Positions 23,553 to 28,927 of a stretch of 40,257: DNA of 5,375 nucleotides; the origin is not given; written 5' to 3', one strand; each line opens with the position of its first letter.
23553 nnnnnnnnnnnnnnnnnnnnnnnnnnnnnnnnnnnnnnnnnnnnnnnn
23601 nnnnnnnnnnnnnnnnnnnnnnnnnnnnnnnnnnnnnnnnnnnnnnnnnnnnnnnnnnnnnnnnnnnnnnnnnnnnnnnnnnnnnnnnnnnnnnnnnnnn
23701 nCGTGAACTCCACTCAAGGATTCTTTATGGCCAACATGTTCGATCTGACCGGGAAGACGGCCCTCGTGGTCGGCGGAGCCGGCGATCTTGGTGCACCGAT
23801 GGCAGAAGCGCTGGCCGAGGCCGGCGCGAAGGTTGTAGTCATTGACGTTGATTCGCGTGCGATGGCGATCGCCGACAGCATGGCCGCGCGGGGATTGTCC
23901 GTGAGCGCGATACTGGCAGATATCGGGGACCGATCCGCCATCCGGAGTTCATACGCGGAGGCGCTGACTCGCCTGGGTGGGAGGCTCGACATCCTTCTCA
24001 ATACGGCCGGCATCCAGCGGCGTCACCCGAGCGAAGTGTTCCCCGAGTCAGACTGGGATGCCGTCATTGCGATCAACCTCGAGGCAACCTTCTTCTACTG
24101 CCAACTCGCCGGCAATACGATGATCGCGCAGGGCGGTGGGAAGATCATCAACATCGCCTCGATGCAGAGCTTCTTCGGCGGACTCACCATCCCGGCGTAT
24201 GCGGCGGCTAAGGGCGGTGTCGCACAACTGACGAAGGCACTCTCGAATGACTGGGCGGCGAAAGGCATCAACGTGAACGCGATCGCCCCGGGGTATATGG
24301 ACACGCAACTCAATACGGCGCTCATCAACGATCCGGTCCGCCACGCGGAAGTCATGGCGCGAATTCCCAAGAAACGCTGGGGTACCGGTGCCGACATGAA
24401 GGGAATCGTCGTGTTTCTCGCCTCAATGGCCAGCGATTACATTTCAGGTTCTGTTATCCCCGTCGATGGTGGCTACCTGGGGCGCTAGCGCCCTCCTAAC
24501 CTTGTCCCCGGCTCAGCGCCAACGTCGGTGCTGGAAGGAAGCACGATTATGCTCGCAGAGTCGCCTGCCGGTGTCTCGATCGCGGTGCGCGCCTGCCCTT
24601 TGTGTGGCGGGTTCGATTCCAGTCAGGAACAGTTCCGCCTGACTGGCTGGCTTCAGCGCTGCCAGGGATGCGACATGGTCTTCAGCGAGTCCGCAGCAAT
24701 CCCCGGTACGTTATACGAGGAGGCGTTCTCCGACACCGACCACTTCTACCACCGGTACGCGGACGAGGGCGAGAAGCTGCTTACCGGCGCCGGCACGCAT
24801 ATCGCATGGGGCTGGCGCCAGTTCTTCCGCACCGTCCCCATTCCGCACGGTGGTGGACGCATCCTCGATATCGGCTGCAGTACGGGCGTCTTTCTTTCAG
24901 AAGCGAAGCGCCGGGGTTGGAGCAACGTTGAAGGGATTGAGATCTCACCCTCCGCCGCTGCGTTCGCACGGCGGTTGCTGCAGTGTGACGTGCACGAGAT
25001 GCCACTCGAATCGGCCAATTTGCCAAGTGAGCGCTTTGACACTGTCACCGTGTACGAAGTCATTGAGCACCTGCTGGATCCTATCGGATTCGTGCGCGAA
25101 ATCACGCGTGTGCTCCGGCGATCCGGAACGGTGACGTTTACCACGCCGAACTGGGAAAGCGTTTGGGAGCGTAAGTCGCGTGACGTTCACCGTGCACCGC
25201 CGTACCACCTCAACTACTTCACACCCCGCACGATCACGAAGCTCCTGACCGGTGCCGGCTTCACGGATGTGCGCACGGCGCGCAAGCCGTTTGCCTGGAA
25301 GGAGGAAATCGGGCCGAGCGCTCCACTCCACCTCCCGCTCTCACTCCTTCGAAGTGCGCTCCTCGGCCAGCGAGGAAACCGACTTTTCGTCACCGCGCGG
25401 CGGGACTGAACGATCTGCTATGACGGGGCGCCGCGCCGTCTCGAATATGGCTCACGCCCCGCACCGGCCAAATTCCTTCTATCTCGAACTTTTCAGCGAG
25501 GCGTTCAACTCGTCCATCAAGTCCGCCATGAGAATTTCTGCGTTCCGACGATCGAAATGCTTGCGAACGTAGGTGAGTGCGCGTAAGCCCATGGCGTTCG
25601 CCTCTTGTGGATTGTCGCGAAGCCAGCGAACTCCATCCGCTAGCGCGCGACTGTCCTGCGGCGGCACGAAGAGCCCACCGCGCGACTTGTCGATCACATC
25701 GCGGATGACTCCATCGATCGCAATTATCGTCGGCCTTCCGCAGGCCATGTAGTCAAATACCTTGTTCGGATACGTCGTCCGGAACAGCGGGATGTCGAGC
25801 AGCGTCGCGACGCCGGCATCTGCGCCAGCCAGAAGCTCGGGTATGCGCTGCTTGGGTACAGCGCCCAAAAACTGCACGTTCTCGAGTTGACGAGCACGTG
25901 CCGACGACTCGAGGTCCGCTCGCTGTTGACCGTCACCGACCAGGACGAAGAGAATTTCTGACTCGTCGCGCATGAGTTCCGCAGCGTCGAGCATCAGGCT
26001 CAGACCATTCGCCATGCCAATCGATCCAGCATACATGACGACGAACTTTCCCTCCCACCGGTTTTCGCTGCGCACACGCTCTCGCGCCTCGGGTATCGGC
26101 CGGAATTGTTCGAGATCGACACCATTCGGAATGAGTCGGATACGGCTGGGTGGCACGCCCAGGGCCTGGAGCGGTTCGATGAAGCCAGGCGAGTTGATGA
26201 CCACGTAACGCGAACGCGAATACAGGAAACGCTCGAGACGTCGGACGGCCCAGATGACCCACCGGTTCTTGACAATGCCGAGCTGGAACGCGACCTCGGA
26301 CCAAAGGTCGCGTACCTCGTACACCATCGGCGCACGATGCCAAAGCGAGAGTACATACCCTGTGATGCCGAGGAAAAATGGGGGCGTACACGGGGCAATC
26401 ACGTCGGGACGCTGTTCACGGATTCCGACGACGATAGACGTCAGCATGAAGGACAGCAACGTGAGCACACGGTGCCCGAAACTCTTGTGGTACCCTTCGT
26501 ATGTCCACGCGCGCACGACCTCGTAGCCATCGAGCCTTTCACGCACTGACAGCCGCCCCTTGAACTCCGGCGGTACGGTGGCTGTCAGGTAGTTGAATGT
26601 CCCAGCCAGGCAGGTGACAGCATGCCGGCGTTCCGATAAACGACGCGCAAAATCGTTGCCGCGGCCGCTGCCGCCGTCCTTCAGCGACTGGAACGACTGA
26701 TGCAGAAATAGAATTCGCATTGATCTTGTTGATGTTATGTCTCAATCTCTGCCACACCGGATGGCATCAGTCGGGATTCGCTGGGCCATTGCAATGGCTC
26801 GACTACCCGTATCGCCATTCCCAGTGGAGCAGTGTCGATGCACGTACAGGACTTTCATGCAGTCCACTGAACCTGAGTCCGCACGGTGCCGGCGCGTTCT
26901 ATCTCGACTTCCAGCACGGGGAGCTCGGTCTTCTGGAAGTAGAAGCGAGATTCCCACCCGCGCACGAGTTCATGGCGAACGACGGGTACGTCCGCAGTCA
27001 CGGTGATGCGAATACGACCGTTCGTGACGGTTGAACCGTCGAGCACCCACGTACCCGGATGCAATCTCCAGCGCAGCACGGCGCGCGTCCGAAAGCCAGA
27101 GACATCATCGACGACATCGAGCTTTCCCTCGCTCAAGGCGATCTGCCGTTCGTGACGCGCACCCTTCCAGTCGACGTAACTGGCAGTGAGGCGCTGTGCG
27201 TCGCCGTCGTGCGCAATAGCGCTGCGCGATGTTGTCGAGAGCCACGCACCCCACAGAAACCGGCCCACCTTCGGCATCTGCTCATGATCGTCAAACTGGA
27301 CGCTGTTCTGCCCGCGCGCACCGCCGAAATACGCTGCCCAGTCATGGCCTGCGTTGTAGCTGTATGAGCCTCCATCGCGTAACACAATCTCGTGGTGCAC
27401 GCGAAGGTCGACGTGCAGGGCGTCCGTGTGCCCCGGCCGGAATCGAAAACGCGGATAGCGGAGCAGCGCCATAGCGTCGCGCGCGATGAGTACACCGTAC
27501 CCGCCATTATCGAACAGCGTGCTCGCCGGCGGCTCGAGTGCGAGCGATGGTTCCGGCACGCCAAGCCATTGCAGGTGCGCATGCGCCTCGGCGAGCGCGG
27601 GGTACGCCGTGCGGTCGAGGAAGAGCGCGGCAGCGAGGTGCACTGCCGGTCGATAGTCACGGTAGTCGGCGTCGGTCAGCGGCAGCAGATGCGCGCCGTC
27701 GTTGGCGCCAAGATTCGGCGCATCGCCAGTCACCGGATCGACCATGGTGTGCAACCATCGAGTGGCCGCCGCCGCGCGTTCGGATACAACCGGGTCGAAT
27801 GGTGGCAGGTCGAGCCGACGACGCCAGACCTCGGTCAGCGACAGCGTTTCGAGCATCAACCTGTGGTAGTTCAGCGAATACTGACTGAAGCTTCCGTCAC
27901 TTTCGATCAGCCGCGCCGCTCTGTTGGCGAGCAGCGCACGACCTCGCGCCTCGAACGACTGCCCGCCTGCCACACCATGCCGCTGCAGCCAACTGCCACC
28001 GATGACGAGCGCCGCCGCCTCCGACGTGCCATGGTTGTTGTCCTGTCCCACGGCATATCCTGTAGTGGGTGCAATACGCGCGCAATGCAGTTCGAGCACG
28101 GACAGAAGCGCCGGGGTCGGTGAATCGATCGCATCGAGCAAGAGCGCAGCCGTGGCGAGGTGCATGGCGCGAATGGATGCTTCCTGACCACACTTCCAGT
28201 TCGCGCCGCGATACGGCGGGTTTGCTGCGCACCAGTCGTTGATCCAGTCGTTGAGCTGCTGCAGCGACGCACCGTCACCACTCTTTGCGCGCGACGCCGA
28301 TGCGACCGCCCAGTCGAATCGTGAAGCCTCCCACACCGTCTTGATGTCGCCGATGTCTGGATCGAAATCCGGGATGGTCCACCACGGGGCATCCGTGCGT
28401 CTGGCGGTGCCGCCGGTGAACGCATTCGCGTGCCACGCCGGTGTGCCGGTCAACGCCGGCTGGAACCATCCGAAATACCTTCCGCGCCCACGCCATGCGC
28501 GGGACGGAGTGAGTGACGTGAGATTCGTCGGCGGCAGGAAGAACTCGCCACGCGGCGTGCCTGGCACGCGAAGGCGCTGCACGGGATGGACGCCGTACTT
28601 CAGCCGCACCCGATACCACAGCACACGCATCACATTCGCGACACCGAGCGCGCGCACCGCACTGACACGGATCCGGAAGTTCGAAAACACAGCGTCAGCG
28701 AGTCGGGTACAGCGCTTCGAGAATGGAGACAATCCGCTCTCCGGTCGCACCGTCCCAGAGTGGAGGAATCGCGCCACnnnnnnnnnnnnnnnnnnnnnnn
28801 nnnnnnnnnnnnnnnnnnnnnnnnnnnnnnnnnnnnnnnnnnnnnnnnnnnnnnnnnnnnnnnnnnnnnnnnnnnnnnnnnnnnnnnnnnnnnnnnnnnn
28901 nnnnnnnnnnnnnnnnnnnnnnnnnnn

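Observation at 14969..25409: Ten-gene, glycosyltransferase-free, translationally coupled operon embedded in the polysaccharide locus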

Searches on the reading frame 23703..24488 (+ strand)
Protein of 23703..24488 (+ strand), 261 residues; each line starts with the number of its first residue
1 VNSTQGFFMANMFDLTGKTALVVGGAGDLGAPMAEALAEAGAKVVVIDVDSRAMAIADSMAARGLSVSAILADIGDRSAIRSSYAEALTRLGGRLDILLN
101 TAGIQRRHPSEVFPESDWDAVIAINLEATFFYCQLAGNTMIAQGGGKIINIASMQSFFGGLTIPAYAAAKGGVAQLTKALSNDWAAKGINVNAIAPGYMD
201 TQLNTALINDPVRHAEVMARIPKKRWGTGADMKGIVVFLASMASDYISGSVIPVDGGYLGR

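Call 4: search_protein_families(library=pfam, proteins=[window:23703-24488:+], max_evalue=0.01)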
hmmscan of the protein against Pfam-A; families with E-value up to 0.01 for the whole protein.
window:23703-24488:+ (261 aa): 18 families
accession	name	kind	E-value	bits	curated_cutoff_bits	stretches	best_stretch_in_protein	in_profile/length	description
PF13561.12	adh_short_C2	-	1e-50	172.9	27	1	29-258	8-235/236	Enoyl-(Acyl carrier protein) reductase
PF00106.31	adh_short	-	5.6e-50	170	26.6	1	18-207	1-190/195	short chain dehydrogenase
PF08659.16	KR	-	1.3e-11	45.2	22.6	1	19-199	2-178/180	KR domain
PF01861.22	BpsA_C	-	6e-06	26.1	27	1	8-74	36-101/243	Branched-chain polyamine synthase A C-terminal domain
PF23441.1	SDR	-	2.1e-05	24.5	27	1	15-257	5-254/258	SDR-like rossmann domain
PF01370.27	Epimerase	-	0.0001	22.2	20.9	1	20-126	1-96/240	NAD dependent epimerase/dehydratase family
PF00070.33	Pyr_redox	-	0.00016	22.6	22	1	21-64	2-45/82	Pyridine nucleotide-disulphide oxidoreductase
PF13241.12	NAD_binding_7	-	0.00022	22.2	22.1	1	12-51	2-40/104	Putative NAD(P)-binding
PF00670.27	AdoHcyase_NAD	-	0.00029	21.4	27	1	15-60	21-64/162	S-adenosyl-L-homocysteine hydrolase, NAD binding domain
PF02882.25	THF_DHG_CYH_C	-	0.00053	19.8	27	1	12-55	31-74/160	Tetrahydrofolate dehydrogenase/cyclohydrolase, NAD(P)-binding domain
PF02254.24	TrkA_N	-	0.00058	20.6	23.8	1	22-82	2-57/116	TrkA-N domain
PF02737.24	3HCDH_N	-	0.00074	19.9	22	1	23-65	4-46/180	3-hydroxyacyl-CoA dehydrogenase, NAD binding domain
PF00148.24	Oxidored_nitro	-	0.0017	17.8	28.6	1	11-61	266-315/399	Nitrogenase component 1 type Oxidoreductase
PF08323.17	Glyco_transf_5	-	0.0021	18.3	22.7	0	168-205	13-50/239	Starch synthase catalytic domain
PF03721.20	UDPG_MGDP_dh_N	-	0.003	17.6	27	1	22-54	4-36/187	UDP-glucose/GDP-mannose dehydrogenase family, NAD binding domain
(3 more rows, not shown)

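Call 8: search_protein_families(library=ncbifam, proteins=[window:23703-24488:+], max_evalue=0.001)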
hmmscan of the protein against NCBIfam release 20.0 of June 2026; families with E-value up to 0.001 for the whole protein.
window:23703-24488:+ (261 aa): 229 families (the best 25 are shown)
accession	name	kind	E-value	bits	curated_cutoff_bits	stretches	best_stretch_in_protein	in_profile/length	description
TIGR01832.1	kduD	equivalog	3.6e-81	272.3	338.85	1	13-261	1-248/248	2-dehydro-3-deoxy-D-gluconate 5-dehydrogenase KduD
NF005390.0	PRK06935.1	equivalog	2.7e-79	266.1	369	1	8-261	6-258/258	2-dehydro-3-deoxy-D-gluconate 5-dehydrogenase KduD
NF006528.0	PRK08993.1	subfamily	2.4e-70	236.9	430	1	10-261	3-253/253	2-dehydro-3-deoxy-D-gluconate 5-dehydrogenase KduD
NF005711.0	PRK07523.1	subfamily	3.5e-63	213.6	413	1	9-257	2-250/255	SDR family oxidoreductase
NF006070.0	PRK08213.1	subfamily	5.3e-61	206.4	279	1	10-258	5-256/259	gluconate 5-dehydrogenase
NF005983.0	PRK08085.1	equivalog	1.8e-60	204.7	408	1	9-259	1-251/254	gluconate 5-dehydrogenase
NF005488.0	PRK07097.1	equivalog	2.6e-58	197.2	369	1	9-259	2-258/266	gluconate 5-dehydrogenase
NF004778.0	PRK06124.1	equivalog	4.2e-58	196.7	303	1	9-260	3-254/256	SDR family oxidoreductase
NF005309.0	PRK06841.1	subfamily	6.5e-55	186.4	286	1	9-258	7-252/255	GolD/DthD family dehydrogenase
TIGR01830.1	3oxo_ACP_reduc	equivalog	9.4e-55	185.9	297.75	1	20-257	1-237/239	3-oxoacyl-[acyl-carrier-protein] reductase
NF004198.0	PRK05653.1-3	equivalog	1.2e-54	185.3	296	1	15-258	5-246/248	3-oxoacyl-ACP reductase FabG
NF005559.1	PRK07231.1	subfamily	4.9e-54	183.5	215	1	15-259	2-248/249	glucose 1-dehydrogenase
NF009466.0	PRK12826.1-2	subfamily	8.7e-54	182.6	222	1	18-257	4-243/248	3-oxoacyl-ACP reductase FabG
NF004791.0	PRK06138.1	equivalog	3.4e-53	180.5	312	1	14-259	2-250/252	SDR family oxidoreductase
NF053701.1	CsHdxCHCADhChcB2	equivalog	1.4e-50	172.1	350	1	15-259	1-243/245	cis-4-hydroxycyclohexanecarboxylate dehydrogenase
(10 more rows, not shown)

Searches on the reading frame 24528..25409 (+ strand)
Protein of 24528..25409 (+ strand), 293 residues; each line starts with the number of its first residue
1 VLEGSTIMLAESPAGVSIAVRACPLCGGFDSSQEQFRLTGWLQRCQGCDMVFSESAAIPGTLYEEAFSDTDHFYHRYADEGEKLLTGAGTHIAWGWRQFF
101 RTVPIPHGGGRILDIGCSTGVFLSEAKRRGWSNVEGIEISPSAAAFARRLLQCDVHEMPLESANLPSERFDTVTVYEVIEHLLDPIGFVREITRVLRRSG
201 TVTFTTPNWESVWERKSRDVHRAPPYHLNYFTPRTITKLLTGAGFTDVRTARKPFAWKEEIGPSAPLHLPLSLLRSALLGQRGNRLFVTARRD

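Call 4: search_protein_families(library=pfam, proteins=[window:24528-25409:+], max_evalue=0.01)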
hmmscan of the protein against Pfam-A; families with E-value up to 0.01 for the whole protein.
window:24528-25409:+ (293 aa): 8 families
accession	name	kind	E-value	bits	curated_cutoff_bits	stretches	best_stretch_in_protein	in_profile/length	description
PF13489.12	Methyltransf_23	-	2.4e-24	86.4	27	1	104-248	18-162/164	Methyltransferase domain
PF08241.18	Methyltransf_11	-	1e-17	64.9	21.2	1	113-203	1-94/95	Methyltransferase domain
PF13649.12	Methyltransf_25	-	1.6e-13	51.6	27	1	112-200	1-97/97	Methyltransferase domain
PF13847.12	Methyltransf_31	-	1.3e-11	44.8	27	1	107-208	2-113/145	Methyltransferase domain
PF08242.18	Methyltransf_12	-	2.9e-11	44.4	30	1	113-201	1-97/98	Methyltransferase domain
PF08003.17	Methyltransf_9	-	1.1e-05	25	23.8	1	106-252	113-267/315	Protein of unknown function (DUF1698)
PF07021.18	MetW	-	8.4e-05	22.7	21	1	108-209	13-112/193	Methionine biosynthesis protein MetW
PF02353.26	CMAS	-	0.0077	16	27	0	109-205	63-165/273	Mycolic acid cyclopropane synthetase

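Call 8: search_protein_families(library=ncbifam, proteins=[window:24528-25409:+], max_evalue=0.001)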
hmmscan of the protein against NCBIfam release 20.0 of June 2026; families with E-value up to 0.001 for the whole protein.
window:24528-25409:+ (293 aa): 14 families
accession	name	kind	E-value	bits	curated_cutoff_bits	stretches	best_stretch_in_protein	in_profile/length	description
TIGR01983.1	UbiG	equivalog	1.8e-11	43.8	102.95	1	109-209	50-156/228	bifunctional 2-polyprenyl-6-hydroxyphenol methylase/3-demethylubiquinol 3-O-methyltransferase UbiG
TIGR04290.1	meth_Rta_06860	hypoth_equivalog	1.8e-08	34.1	300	1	90-186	31-132/226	TIGR04290 family methyltransferase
TIGR02072.1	BioC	equivalog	2.4e-08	34.1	184.95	1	111-255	37-181/244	malonyl-ACP O-methyltransferase BioC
TIGR00452.1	TIGR00452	equivalog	8.1e-08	31.4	275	1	109-207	118-222/316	tRNA 5-methoxyuridine(34)/uridine 5-oxyacetic acid(34) synthase CmoB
NF043040.1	corrin_prot_MT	hypoth_equivalog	9.9e-08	31.7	180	1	108-241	41-185/216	corrinoid protein-associated methyltransferase CpaM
NF011650.0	PRK15068.1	equivalog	2.2e-06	26.8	209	1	109-207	123-228/324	tRNA 5-methoxyuridine(34)/uridine 5-oxyacetic acid(34) synthase CmoB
NF045667.1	MTase_DVU1556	equivalog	6.3e-06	25.8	155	1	108-203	22-118/213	DVU_1556 family methyltransferase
TIGR04345.1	ovoA_Cterm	equivalog_domain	8.4e-06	25.5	170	0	168-252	133-218/242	putative 4-mercaptohistidine N1-methyltransferase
TIGR02081.1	metW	equivalog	2e-05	24.2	189.5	1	109-210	14-113/194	methionine biosynthesis protein MetW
NF007610.0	PRK10258.1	equivalog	3.2e-05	23.4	342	1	111-232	45-166/251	malonyl-ACP O-methyltransferase BioC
NF041255.1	mycofact_MftM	equivalog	5.8e-05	22.6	200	1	109-199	140-236/289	mycofactocin oligosaccharide methyltransferase MftM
TIGR01934.1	MenG_MenH_UbiE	subfamily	0.00014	21.2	158.35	1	95-203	26-140/223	ubiquinone/menaquinone biosynthesis methyltransferase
NF001244.0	PRK00216.1-5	equivalog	0.00046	19.5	216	1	89-203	31-152/236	bifunctional demethylmenaquinone methyltransferase/2-methoxy-6-polyprenyl-1,4-benzoquinol methylase UbiE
TIGR02021.1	BchM-ChlM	equivalog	0.00047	19.6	158.9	1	108-181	54-130/218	magnesium protoporphyrin IX methyltransferase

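Call 41: search_solved_structures(query=window:24528-25409:+, max_evalue=0.001)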
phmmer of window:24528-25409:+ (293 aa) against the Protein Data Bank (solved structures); distinct sequences matched with E-value up to 0.001: 14.
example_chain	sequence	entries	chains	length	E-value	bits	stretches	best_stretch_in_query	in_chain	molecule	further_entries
3cc8_A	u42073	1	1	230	3.6e-10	42.7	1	111-210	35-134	Putative methyltransferase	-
4kdr_A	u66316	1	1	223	2.4e-07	33.4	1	109-212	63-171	3-demethylubiquinone-9 3-methyltransferase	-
5dpm_A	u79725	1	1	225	2.5e-07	33.4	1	109-212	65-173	Ubiquinone biosynthesis O-methyltransferase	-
4kdc_A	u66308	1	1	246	4.8e-07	32.4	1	109-209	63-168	3-demethylubiquinone-9 3-methyltransferase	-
3dli_A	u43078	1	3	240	3.9e-06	29.4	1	100-250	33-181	methyltransferase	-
7qcb_A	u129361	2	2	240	1.3e-05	27.7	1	106-207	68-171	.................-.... 27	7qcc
3bkw_A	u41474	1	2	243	7.6e-05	25.2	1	73-207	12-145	S-adenosylmethionine dependent methyltransferase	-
6uk5_A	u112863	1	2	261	0.00027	23.4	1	109-187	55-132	CalS10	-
3mgg_A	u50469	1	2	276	0.00031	23.2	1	108-206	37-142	Methyltransferase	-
2p7h_A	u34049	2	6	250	0.00035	23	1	109-212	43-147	Hypothetical protein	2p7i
8zc8_A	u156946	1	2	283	0.00071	22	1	108-205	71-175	MitM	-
21zq_A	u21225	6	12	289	0.00075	21.9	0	108-205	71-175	MitM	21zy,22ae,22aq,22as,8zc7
8ys9_A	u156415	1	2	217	0.00084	21.8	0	106-205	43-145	Phosphatidylethanolamine N-methyltransferase/phosphatidyl-N-methylethanolamine N-methyltra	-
4pne_A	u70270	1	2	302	0.00099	21.5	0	106-204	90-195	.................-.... protein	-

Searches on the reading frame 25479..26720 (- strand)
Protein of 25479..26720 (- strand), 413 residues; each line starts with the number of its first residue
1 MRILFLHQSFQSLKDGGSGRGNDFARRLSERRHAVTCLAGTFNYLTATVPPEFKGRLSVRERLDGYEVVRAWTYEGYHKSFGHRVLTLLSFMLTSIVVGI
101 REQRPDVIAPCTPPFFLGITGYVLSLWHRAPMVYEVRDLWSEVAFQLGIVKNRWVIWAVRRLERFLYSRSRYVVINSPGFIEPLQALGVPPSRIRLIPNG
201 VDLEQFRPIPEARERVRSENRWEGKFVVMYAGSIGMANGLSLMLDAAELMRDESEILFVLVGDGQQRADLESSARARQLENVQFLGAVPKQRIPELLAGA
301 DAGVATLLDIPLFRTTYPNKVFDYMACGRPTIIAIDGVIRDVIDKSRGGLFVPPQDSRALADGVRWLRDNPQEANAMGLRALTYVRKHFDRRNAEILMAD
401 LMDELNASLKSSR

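Call 6: search_protein_families(library=pfam, proteins=[window:25479-26720:-], max_evalue=0.001)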
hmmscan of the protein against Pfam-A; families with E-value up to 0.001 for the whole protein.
window:25479-26720:- (413 aa): 5 families
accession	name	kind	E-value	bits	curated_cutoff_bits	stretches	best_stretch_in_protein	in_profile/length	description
PF13692.12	Glyco_trans_1_4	-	8.2e-23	81.7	27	1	226-369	2-141/142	Glycosyl transferases group 1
PF00534.26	Glycos_transf_1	-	2.8e-21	76.3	26.4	1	215-378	4-166/172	Glycosyl transferases group 1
PF13579.12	Glyco_trans_4_4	-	1.9e-17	64.5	29.7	1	22-200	8-158/158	Glycosyl transferase 4-like domain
PF13439.12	Glyco_transf_4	-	9.6e-15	55.5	28.5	1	23-205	10-170/170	Glycosyltransferase Family 4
PF13524.12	Glyco_trans_1_2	-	6.9e-07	29.7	25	1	251-390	10-134/144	Glycosyl transferase-like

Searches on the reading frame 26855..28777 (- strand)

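Call 6: search_protein_families(library=pfam, proteins=[window:26855-28777:-], max_evalue=0.001)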
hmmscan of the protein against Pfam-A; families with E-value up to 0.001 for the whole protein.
window:26855-28777:- (640 aa): 1 family
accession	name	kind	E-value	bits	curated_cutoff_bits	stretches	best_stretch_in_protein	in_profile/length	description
PF07940.18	Hepar_II_III_C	-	1.1e-18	68.1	24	1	416-587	3-174/237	Heparinase II/III-like, C-terminal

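Call 34: search_protein_families(library=ncbifam, proteins=[window:26855-28777:-], max_evalue=0.00001)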
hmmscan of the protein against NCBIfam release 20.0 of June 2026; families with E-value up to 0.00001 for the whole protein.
window:26855-28777:- (640 aa): 0 families
